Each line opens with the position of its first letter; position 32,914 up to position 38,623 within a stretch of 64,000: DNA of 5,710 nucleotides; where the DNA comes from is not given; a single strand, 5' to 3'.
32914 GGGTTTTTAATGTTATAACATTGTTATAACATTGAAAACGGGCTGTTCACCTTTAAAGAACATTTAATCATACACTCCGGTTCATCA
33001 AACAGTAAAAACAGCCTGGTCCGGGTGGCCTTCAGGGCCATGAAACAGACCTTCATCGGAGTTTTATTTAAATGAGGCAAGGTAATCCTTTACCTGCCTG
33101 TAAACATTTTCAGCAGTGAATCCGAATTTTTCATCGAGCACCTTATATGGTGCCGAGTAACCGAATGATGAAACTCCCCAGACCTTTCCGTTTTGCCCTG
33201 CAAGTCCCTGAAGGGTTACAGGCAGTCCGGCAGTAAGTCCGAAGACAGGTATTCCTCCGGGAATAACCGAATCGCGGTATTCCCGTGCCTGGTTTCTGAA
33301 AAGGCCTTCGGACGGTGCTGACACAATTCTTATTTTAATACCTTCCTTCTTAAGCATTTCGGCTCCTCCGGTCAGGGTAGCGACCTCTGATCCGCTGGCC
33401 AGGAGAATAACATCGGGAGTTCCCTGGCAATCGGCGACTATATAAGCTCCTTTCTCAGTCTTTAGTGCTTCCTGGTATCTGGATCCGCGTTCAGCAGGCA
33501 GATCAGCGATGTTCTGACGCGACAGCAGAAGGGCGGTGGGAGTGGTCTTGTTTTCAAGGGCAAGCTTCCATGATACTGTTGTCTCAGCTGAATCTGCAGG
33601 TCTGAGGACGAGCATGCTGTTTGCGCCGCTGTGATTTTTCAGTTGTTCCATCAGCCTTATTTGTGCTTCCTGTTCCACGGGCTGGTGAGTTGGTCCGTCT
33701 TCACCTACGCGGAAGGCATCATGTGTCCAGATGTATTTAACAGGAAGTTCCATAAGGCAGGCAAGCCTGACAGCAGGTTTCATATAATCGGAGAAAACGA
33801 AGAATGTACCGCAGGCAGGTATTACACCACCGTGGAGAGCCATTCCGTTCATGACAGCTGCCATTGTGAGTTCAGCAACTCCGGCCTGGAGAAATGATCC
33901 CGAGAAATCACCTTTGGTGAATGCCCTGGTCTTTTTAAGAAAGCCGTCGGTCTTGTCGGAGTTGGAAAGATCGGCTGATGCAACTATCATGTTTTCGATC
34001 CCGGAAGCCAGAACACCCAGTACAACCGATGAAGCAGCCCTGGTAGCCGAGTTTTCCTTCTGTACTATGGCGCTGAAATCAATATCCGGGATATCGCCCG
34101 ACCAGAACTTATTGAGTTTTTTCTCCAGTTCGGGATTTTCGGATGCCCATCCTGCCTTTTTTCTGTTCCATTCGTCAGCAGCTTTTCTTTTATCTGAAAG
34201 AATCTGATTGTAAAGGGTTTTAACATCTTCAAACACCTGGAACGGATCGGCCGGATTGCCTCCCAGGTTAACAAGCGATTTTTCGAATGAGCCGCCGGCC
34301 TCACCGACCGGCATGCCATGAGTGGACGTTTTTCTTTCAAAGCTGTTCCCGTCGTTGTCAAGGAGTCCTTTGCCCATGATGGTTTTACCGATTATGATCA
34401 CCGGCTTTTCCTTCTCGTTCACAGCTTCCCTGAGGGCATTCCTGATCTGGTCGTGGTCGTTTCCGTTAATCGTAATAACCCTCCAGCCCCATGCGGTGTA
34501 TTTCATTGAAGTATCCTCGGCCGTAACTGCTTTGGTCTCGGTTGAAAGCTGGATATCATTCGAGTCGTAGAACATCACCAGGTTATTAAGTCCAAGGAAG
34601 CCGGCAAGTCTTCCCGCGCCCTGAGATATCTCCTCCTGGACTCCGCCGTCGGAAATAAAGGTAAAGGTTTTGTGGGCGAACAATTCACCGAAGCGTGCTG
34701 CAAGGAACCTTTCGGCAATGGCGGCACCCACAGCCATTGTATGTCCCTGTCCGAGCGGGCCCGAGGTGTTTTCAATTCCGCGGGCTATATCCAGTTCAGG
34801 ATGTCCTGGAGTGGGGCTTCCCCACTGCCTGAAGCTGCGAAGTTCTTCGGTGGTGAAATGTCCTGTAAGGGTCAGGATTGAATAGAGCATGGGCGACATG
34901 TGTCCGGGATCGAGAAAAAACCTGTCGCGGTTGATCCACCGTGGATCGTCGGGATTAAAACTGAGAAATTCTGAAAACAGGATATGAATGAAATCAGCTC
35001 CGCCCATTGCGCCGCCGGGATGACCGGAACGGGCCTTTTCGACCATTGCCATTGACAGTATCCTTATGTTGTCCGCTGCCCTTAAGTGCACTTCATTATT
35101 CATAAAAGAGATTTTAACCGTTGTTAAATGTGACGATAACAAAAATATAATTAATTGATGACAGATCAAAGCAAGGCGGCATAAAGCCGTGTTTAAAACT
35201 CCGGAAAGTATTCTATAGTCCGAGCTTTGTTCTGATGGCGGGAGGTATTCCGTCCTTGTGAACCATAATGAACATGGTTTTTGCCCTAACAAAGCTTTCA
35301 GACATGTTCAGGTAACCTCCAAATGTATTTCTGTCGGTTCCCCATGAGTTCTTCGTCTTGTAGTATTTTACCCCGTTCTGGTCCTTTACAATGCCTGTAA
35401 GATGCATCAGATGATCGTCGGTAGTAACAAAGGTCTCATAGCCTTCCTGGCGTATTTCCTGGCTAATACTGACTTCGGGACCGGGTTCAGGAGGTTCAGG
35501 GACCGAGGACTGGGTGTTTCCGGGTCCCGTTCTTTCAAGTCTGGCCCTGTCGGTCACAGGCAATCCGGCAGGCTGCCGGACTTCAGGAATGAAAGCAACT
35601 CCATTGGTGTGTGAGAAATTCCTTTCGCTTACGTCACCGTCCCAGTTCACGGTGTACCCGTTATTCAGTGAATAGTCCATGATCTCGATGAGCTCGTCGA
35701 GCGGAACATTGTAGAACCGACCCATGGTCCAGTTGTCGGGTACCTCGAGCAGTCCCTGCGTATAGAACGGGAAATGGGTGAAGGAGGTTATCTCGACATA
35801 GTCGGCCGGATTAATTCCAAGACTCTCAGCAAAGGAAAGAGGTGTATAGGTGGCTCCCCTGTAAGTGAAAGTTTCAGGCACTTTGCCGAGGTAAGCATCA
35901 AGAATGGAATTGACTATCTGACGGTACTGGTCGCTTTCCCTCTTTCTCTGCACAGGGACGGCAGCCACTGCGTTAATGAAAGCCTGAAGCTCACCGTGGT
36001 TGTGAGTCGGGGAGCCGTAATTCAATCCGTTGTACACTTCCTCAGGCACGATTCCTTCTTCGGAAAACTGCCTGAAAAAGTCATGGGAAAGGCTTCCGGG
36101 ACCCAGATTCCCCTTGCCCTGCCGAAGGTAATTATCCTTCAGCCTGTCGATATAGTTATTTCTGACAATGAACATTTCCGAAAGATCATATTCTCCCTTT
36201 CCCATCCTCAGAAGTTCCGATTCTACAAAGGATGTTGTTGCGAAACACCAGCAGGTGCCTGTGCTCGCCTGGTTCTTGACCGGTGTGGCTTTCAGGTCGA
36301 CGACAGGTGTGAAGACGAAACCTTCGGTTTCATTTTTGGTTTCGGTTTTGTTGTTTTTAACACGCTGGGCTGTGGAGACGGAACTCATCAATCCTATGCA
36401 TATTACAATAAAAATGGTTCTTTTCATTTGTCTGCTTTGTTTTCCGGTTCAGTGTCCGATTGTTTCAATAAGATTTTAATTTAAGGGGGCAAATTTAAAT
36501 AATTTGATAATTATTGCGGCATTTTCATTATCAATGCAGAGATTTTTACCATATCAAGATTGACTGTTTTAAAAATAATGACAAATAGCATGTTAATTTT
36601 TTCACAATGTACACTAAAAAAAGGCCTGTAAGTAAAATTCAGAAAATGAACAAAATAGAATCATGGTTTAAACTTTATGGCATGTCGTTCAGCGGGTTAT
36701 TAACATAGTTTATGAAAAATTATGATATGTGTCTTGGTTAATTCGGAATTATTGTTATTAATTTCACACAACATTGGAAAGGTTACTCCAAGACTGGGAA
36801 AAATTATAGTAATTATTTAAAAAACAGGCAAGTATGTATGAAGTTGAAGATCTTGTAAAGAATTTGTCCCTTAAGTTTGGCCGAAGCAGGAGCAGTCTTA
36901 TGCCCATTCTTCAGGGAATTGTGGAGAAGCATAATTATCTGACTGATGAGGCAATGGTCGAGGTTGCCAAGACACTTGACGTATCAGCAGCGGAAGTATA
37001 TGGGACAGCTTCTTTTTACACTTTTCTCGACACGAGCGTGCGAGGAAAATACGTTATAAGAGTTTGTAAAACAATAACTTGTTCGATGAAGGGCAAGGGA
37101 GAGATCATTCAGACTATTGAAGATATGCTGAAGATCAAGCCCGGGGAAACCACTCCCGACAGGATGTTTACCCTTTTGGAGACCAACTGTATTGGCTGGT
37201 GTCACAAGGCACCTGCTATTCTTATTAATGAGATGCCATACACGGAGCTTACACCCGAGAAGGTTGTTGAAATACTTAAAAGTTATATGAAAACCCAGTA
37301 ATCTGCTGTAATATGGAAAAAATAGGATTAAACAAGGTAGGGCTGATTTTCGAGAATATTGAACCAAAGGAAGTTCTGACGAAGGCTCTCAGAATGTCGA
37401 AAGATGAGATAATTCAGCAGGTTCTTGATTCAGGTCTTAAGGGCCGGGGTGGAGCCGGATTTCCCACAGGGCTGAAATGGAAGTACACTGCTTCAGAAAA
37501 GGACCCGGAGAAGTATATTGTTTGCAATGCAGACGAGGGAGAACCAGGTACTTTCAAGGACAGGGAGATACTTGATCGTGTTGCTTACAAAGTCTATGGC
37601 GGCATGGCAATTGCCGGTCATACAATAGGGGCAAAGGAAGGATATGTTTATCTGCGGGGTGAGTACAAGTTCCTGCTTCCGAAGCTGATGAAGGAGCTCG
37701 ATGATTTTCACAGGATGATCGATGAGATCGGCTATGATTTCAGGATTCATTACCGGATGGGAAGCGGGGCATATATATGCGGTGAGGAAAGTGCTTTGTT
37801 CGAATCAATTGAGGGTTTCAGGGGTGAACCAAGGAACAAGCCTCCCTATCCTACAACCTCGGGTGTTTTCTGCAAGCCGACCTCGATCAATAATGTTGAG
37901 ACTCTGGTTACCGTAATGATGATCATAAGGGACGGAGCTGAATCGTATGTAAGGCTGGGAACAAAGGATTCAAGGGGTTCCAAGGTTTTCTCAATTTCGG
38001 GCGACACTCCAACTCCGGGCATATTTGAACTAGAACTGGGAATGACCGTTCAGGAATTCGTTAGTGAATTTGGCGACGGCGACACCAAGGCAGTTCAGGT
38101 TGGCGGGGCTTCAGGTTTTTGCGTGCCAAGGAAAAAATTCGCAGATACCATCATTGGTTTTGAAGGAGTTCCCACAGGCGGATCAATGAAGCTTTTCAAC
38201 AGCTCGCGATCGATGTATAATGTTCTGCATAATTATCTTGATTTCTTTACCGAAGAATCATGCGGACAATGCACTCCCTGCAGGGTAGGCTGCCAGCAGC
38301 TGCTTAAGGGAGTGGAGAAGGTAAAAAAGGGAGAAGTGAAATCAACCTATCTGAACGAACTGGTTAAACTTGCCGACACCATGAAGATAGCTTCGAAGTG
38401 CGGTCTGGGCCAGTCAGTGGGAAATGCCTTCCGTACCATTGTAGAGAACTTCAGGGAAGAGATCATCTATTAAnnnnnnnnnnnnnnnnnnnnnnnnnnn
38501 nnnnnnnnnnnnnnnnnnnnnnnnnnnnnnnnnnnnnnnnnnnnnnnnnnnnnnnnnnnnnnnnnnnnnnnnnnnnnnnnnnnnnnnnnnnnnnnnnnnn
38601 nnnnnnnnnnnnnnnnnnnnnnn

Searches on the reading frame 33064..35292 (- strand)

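Call 17: search_protein_families(library=pfam, proteins=[window:33064-35292:-], max_evalue=0.00001)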
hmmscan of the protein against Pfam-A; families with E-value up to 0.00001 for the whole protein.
window:33064-35292:- (742 aa): 4 families
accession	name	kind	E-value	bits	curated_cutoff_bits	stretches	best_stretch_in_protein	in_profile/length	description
PF00456.26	Transketolase_N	-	1.5e-92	310.5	22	1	71-402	4-334/334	Transketolase, thiamine diphosphate binding domain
PF02779.29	Transket_pyr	-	5.2e-41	140.6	27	1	416-595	4-172/174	Transketolase, pyrimidine binding domain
PF22613.1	Transketolase_C_1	-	1.6e-31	109.2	27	1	615-726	1-113/113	Transketolase-like TK C-terminal domain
PF02780.25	Transketolase_C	-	9.4e-08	32.4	25.9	1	623-730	8-124/124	Transketolase, C-terminal domain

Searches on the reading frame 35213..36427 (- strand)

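Call 17: search_protein_families(library=pfam, proteins=[window:35213-36427:-], max_evalue=0.00001)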
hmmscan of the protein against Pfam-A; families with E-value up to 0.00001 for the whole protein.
window:35213-36427:- (404 aa): 2 families
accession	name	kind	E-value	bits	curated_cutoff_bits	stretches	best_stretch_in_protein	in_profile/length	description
PF03051.21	Peptidase_C1_2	-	3.3e-13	49.7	22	1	337-398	359-420/438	Peptidase C1-like family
PF00112.29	Peptidase_C1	-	1.6e-10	41.9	20.7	0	47-132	14-90/220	Papain family cysteine protease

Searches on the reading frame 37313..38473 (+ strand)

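Call 17: search_protein_families(library=pfam, proteins=[window:37313-38473:+], max_evalue=0.00001)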
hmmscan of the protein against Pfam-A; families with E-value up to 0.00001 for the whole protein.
window:37313-38473:+ (386 aa): 2 families
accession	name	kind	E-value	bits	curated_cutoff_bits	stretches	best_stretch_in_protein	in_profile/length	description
PF01512.22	Complex1_51K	-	2e-38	132.1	31.2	1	38-201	2-148/150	Nuo51 FMN-binding domain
PF10589.14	NADH_4Fe-4S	-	1.3e-24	86.3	23.5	1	304-384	2-82/85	NADH-ubiquinone oxidoreductase-F iron-sulfur binding region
